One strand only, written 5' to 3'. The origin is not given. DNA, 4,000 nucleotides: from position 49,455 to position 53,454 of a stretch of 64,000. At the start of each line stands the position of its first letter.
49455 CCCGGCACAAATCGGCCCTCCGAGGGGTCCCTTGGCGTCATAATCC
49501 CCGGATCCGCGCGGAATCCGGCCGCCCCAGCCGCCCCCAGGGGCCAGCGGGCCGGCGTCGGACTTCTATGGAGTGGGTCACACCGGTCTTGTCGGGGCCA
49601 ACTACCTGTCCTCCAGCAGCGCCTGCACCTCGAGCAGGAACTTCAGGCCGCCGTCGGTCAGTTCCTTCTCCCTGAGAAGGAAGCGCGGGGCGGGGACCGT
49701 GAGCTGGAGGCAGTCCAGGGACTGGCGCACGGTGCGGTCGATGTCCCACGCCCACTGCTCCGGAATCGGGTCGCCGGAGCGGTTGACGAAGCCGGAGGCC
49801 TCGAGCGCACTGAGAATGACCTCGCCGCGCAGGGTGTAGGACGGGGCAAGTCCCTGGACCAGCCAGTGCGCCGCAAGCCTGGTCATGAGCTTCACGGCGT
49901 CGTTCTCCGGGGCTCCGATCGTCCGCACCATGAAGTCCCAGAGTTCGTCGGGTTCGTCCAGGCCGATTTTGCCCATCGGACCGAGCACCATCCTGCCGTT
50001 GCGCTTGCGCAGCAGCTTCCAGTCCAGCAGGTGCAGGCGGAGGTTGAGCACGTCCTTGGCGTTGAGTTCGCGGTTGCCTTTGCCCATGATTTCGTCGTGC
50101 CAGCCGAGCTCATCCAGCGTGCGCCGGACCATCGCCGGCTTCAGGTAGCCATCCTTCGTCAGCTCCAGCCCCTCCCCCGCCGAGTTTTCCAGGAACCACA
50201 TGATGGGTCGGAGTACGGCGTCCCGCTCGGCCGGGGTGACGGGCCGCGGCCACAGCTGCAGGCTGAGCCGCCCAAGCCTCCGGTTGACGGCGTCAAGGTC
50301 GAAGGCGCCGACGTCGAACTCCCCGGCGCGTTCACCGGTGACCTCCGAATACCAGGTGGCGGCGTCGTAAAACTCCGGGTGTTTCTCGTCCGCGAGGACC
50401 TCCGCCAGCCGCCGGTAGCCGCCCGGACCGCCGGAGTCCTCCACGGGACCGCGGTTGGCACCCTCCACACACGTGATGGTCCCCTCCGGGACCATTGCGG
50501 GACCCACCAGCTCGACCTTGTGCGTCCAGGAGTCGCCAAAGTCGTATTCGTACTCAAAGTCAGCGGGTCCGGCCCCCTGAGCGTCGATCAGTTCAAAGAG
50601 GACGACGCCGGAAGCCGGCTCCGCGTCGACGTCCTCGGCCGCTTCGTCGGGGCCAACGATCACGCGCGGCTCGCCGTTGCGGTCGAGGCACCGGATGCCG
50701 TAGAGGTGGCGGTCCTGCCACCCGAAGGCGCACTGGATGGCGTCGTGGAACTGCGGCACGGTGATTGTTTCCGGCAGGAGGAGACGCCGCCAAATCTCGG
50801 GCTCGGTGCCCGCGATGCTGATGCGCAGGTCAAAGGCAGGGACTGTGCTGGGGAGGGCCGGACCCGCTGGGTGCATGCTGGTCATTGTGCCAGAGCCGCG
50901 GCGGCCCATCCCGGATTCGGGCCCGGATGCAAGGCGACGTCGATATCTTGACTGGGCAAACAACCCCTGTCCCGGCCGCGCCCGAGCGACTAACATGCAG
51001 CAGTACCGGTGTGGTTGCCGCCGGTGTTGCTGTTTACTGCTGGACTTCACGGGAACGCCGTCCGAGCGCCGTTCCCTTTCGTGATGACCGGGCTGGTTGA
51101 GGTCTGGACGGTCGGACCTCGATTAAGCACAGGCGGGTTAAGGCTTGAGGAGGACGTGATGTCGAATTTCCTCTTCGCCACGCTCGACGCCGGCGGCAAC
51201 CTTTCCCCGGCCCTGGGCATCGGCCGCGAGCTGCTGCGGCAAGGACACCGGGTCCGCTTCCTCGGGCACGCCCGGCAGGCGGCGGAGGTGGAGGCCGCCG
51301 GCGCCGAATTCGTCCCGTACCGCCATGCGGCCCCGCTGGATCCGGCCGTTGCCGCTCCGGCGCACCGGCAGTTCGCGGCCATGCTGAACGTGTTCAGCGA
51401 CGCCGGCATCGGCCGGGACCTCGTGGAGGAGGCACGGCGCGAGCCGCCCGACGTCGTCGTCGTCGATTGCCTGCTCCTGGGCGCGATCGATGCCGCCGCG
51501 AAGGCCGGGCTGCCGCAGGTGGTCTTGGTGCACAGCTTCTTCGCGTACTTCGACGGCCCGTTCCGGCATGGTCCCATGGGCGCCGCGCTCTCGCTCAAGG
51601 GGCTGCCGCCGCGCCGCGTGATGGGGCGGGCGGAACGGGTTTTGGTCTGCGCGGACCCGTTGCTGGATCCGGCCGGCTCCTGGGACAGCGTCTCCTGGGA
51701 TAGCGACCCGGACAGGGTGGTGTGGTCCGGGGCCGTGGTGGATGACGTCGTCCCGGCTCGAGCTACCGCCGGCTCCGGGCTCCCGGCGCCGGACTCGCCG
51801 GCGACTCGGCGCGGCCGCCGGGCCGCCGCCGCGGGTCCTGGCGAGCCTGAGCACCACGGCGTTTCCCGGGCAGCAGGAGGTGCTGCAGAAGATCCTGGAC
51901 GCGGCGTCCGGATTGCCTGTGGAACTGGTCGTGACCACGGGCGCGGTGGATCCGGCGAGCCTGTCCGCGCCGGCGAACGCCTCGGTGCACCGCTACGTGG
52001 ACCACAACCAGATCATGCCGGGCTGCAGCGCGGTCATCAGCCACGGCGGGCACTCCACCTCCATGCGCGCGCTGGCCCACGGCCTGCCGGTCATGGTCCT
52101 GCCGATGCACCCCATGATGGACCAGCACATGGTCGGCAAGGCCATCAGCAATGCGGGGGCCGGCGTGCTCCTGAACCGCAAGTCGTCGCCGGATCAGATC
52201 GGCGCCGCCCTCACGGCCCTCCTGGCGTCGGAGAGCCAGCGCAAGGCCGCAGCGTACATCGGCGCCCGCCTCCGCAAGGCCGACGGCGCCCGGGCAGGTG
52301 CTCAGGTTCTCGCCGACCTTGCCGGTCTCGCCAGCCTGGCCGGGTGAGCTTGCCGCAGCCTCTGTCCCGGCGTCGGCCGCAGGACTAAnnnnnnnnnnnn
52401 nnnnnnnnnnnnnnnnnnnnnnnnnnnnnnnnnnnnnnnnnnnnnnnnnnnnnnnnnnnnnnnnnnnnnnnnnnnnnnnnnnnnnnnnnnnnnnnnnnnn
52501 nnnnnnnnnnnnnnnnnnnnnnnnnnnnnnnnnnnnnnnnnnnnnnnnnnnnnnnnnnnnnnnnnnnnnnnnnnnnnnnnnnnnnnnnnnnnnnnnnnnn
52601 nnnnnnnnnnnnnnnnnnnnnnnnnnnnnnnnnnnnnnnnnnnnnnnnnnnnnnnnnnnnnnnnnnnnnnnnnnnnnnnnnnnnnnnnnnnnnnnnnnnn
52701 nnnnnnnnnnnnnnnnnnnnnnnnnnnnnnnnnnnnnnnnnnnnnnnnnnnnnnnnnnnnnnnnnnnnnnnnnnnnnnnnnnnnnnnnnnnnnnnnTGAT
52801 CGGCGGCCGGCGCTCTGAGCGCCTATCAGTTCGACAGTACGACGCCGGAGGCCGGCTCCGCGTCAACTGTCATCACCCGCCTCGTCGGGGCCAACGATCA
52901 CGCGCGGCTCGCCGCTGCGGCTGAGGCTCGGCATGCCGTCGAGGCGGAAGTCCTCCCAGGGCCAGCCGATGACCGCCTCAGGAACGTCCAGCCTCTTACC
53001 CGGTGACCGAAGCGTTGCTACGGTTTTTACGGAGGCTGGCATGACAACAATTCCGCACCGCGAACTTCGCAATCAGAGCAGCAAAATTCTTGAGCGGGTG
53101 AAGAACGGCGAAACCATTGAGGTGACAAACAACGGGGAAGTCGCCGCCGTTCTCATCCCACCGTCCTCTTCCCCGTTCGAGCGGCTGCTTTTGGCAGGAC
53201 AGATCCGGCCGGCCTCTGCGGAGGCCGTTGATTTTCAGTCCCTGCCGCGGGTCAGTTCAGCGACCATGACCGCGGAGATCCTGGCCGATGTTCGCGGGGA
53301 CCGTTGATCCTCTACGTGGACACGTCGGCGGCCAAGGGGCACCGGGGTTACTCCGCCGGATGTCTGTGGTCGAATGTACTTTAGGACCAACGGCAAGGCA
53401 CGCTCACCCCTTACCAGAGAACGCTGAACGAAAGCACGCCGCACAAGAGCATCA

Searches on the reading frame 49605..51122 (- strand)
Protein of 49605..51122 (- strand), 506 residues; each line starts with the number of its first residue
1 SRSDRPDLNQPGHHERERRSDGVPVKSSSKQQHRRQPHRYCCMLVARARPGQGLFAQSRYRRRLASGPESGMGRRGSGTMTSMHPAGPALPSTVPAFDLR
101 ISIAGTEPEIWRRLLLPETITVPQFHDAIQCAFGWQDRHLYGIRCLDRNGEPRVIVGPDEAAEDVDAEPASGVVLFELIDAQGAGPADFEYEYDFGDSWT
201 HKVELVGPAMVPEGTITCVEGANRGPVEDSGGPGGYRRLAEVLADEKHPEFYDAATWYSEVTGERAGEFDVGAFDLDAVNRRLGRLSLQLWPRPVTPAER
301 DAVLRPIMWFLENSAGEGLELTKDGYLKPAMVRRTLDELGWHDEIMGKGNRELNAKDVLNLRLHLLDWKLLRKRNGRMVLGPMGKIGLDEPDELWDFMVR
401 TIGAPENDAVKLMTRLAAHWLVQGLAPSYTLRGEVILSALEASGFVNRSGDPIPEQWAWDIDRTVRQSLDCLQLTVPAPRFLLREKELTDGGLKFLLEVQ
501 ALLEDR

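Call 32: search_protein_families(library=pfam, proteins=[window:49605-51122:-], max_evalue=0.001)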
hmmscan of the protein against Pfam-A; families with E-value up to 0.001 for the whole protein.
window:49605-51122:- (506 aa): 1 family
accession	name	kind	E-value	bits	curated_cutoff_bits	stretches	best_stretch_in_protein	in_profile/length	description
PF07929.16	PRiA4_ORF3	-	2.4e-39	135.3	26.6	1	96-277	2-172/173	Plasmid pRiA4b ORF-3-like protein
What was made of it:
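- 49602..51050 (-): PRiA4_ORF3-family gene between the 16S rRNA gene and the locus. Pfam PRiA4_ORF3 2.4e-39 (call 32).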

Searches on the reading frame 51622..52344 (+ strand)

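Call 30: search_protein_families(library=pfam, proteins=[window:51622-52344:+], max_evalue=0.00001)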
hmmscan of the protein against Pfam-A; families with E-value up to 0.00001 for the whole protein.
window:51622-52344:+ (241 aa): 3 families
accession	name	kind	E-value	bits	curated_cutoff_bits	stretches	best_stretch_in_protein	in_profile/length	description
PF06722.18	EryCIII-like_C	-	2.3e-14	54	31.7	1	90-213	2-125/145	Erythromycin biosynthesis protein CIII-like, C-terminal domain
PF04101.22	Glyco_tran_28_C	-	6.3e-09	36.5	22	1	118-212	54-152/166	Glycosyltransferase family 28 C-terminal domain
PF00201.24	UDPGT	-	4.5e-07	29.5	19.5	1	72-208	278-413/499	UDP-glucoronosyl and UDP-glucosyl transferase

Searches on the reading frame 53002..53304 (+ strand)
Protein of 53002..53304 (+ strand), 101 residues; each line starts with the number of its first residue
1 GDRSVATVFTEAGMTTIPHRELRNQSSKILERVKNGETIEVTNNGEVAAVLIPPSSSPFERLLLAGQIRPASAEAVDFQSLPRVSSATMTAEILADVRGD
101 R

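Call 32: search_protein_families(library=pfam, proteins=[window:53002-53304:+], max_evalue=0.001)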
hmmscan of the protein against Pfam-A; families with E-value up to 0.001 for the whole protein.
window:53002-53304:+ (101 aa): 1 family
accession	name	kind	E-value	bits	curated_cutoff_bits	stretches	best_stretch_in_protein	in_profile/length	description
PF02604.26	PhdYeFM_antitox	-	3.6e-10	39.9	29.8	1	14-55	1-43/74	Antitoxin Phd_YefM, type II toxin-antitoxin system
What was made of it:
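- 53041..53307 (+): phd/yefM-type antitoxin gene, intact (88 aa). Pfam PhdYeFM_antitox 3.6e-10 (call 32).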

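Call 38: find_encoding_contigs(protein=window:53041-53304:+, flank=10000, max_places=6)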
Protein seq(88 aa) (88 aa): no gene with exactly this product is on record in the collection.
